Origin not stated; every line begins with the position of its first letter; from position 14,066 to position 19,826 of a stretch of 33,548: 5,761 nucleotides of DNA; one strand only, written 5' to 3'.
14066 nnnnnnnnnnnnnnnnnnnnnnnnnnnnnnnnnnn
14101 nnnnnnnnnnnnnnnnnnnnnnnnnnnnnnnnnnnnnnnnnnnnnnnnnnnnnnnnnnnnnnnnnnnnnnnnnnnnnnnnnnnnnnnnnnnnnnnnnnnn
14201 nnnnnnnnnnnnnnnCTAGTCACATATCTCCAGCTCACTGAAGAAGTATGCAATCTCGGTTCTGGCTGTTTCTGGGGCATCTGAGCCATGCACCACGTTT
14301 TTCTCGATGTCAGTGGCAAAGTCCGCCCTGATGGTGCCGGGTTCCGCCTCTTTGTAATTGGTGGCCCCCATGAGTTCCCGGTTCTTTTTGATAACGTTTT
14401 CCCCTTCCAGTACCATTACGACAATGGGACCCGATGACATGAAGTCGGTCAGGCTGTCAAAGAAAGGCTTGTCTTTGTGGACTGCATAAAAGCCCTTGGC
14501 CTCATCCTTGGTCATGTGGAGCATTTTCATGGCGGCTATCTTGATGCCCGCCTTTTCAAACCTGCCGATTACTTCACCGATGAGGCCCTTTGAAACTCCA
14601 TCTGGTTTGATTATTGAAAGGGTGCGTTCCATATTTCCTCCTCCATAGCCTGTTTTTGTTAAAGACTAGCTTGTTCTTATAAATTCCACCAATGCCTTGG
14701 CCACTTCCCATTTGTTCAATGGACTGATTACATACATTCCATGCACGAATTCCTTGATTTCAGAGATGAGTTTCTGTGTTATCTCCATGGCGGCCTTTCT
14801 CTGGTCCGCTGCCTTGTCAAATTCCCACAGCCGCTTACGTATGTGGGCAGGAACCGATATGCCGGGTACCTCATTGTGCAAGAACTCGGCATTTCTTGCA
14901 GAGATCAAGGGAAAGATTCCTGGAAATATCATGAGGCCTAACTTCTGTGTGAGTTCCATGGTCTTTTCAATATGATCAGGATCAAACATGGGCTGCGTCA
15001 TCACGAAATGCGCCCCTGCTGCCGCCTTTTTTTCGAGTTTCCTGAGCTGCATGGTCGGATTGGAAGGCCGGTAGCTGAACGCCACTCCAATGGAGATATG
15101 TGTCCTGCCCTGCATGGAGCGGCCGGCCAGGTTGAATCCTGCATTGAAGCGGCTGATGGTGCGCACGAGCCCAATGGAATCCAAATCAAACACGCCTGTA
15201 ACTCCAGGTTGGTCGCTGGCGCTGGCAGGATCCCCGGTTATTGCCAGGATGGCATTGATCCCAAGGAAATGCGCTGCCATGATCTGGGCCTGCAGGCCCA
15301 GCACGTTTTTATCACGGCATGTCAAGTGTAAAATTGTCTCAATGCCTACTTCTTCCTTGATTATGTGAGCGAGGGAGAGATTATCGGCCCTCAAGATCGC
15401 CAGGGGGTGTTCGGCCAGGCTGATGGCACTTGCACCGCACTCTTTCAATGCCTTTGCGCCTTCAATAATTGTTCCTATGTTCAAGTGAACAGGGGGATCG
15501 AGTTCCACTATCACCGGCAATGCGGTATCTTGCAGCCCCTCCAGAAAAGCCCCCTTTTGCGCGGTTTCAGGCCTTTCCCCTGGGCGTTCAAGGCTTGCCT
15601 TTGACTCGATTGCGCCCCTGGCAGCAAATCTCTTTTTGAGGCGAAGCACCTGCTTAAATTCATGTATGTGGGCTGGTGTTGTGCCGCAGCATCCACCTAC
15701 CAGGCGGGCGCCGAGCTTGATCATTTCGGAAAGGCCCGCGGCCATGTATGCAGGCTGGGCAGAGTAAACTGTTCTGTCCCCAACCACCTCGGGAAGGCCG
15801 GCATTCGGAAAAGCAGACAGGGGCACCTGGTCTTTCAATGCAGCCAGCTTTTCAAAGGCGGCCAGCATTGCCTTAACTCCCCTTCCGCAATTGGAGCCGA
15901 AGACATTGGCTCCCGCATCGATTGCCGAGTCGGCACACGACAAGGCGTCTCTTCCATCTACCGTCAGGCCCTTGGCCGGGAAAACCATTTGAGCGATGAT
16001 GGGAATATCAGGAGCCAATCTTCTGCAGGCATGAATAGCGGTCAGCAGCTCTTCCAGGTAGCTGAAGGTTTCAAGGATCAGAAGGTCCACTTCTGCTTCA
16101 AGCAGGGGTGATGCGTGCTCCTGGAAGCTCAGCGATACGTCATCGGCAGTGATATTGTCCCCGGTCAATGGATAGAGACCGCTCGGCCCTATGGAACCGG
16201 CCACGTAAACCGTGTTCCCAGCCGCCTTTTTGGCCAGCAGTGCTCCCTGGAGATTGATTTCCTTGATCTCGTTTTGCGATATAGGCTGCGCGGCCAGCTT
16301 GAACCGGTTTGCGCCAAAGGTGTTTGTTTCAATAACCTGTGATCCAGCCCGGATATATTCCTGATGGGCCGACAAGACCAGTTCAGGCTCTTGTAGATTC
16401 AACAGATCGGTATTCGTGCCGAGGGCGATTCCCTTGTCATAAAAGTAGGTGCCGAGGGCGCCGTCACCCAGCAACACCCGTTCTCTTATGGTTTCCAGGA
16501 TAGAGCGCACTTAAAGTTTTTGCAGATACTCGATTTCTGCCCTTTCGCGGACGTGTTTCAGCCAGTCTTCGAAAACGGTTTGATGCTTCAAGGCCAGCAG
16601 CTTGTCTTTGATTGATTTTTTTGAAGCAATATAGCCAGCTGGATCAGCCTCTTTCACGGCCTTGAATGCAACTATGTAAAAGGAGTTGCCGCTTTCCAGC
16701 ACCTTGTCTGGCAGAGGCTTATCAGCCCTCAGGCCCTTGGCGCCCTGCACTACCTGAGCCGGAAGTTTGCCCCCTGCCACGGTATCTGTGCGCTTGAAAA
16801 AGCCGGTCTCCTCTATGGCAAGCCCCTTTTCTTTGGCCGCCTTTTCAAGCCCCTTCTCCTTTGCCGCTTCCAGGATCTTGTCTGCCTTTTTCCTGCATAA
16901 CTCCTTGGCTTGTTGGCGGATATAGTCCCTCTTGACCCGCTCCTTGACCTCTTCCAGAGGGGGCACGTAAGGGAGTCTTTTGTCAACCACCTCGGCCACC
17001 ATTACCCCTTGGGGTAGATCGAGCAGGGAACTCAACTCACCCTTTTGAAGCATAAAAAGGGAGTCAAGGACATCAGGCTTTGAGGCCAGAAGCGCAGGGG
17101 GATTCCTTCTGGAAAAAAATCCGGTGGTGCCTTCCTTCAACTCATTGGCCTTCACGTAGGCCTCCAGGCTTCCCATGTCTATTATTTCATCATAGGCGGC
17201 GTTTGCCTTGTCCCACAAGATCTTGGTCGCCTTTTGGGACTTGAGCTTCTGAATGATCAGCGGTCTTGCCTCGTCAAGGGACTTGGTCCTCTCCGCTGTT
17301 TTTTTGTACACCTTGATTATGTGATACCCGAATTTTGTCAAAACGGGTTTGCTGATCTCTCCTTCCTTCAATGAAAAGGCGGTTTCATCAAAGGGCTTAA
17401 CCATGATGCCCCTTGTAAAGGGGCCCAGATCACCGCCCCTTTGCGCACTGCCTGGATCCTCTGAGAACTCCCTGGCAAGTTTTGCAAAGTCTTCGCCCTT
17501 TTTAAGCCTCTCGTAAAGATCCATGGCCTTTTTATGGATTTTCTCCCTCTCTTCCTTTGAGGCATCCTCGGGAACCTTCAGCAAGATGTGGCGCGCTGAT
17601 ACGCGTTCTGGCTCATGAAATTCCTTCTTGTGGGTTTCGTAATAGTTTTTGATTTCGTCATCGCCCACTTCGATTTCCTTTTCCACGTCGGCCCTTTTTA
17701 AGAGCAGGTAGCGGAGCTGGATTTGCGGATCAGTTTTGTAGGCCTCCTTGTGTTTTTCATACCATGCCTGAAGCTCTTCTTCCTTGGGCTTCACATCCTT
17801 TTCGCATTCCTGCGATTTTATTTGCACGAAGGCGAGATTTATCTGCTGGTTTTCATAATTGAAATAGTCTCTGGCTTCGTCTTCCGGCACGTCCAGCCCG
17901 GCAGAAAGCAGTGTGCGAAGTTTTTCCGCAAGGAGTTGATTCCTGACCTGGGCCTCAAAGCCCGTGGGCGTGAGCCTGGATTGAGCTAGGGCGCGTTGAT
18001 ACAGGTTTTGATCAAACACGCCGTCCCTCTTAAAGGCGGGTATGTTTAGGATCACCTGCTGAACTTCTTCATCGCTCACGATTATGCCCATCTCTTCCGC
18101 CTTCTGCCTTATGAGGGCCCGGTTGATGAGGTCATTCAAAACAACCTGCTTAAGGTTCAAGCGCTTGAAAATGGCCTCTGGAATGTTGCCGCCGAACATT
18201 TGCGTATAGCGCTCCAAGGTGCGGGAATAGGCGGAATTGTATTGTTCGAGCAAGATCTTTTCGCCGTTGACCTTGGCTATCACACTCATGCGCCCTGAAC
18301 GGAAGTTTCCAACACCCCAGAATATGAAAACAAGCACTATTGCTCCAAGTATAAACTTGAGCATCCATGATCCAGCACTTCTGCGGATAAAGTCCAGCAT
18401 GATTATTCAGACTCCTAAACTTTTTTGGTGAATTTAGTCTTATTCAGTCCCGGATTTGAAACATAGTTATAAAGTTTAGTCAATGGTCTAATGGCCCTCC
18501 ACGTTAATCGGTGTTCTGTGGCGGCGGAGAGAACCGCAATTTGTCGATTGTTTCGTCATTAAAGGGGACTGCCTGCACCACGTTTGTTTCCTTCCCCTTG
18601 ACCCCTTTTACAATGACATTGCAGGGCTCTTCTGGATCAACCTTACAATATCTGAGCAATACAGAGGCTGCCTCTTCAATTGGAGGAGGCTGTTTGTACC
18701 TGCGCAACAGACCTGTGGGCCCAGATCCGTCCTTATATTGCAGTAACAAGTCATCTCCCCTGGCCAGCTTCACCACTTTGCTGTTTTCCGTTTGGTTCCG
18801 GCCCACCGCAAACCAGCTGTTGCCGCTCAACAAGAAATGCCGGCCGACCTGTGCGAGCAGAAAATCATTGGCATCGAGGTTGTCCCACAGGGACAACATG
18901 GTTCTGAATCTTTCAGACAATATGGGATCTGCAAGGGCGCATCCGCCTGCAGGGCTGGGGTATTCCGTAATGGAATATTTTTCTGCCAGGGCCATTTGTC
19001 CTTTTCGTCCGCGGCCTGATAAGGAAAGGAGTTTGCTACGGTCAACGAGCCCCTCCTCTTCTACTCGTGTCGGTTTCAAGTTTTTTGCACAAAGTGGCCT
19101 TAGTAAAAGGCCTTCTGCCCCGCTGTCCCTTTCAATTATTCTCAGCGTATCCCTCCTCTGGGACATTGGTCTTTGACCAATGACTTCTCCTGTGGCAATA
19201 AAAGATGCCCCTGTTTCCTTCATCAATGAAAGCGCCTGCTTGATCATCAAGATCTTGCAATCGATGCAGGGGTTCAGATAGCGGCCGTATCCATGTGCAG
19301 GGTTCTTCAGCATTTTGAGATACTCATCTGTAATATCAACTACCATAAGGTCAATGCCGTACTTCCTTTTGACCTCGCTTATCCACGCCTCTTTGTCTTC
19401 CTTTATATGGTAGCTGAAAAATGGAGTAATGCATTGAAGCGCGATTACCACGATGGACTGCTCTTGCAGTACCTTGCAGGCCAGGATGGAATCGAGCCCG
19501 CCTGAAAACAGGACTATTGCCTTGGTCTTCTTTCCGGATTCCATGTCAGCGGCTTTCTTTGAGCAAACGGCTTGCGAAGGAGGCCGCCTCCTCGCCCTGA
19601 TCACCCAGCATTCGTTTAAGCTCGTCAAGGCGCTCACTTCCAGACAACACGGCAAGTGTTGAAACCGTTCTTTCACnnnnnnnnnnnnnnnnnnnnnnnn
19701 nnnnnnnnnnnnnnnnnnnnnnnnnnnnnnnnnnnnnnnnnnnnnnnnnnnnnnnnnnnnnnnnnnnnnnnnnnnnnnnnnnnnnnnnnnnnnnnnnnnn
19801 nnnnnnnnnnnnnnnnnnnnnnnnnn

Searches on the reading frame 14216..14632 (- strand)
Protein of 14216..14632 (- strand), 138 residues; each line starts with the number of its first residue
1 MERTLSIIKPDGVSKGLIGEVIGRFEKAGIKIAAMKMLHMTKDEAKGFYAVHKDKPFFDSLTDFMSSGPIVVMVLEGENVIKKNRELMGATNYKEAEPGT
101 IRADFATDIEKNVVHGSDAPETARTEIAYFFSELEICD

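Call 96: search_protein_families(library=pfam, proteins=[window:14216-14632:-])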
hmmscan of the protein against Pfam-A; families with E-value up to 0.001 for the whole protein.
window:14216-14632:- (138 aa): 1 family
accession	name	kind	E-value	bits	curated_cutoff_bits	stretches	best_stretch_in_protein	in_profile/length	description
PF00334.24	NDK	-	1.2e-60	203.7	27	1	2-136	1-135/135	Nucleoside diphosphate kinase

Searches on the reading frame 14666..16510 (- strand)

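Call 9: search_protein_families(library=pfam, proteins=[window:14666-16510:-])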
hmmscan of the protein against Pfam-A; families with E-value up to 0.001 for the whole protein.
window:14666-16510:- (614 aa): 2 families
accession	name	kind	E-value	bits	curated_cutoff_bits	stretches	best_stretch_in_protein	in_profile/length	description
PF02574.22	S-methyl_trans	-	4.6e-60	204.3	22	1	13-288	1-282/283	Homocysteine S-methyltransferase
PF02219.23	MTHFR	-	1.6e-29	103.6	24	1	347-603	28-278/287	Methylenetetrahydrofolate reductase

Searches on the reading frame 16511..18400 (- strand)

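Call 9: search_protein_families(library=pfam, proteins=[window:16511-18400:-])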
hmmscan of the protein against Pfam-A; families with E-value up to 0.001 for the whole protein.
window:16511-18400:- (629 aa): 6 families
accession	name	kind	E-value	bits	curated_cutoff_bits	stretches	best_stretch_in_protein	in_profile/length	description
PF13624.11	SurA_N_3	-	2.6e-55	187.1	27.2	1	1-162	1-162/162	SurA-like N-terminal domain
PF13616.12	Rotamase_3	-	1.2e-36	126.2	22.5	1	257-367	10-115/116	PPIC-type PPIASE domain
PF13623.11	SurA_N_2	-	5.6e-35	120.8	28.5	1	2-138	1-145/145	SurA-like N-terminal domain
PF13145.12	Rotamase_2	-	7.7e-35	120.8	27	2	246-380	2-121/121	PPIC-type PPIASE domain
PF00639.27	Rotamase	-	2e-34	118.9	21.7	1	271-364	1-95/97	PPIC-type PPIASE domain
PF09312.16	SurA_N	-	1.1e-06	29.2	30.8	1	40-162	4-118/118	SurA N-terminal domain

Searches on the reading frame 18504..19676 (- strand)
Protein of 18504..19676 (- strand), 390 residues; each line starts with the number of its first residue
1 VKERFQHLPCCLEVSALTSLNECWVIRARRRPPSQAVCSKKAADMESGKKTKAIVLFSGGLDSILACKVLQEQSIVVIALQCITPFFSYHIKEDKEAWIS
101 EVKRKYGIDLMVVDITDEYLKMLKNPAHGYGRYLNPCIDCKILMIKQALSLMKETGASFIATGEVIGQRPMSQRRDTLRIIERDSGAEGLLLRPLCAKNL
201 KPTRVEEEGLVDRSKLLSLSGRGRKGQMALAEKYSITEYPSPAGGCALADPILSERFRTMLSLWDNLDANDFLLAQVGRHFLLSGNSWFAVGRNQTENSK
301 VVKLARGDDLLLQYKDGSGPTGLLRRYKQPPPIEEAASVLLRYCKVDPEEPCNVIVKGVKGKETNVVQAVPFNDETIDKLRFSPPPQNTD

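Call 9: search_protein_families(library=pfam, proteins=[window:18504-19676:-])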
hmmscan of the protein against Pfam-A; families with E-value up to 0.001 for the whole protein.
window:18504-19676:- (390 aa): 4 families
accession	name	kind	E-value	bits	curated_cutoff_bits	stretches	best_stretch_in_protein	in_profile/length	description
PF18297.6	NFACT-R_2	-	3.7e-15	56.4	26.9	1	278-379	1-102/104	NFACT protein RNA binding domain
PF02568.20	ThiI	-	1.2e-07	32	20.5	1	50-197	3-146/197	Thiamine biosynthesis protein (ThiI)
PF03054.22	tRNA_Me_trans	-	4.8e-05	23.5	20.6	1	52-165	2-127/202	tRNA methyl transferase HUP domain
PF06508.19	QueC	-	0.00037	20.5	22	1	52-116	1-61/210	Queuosine biosynthesis protein QueC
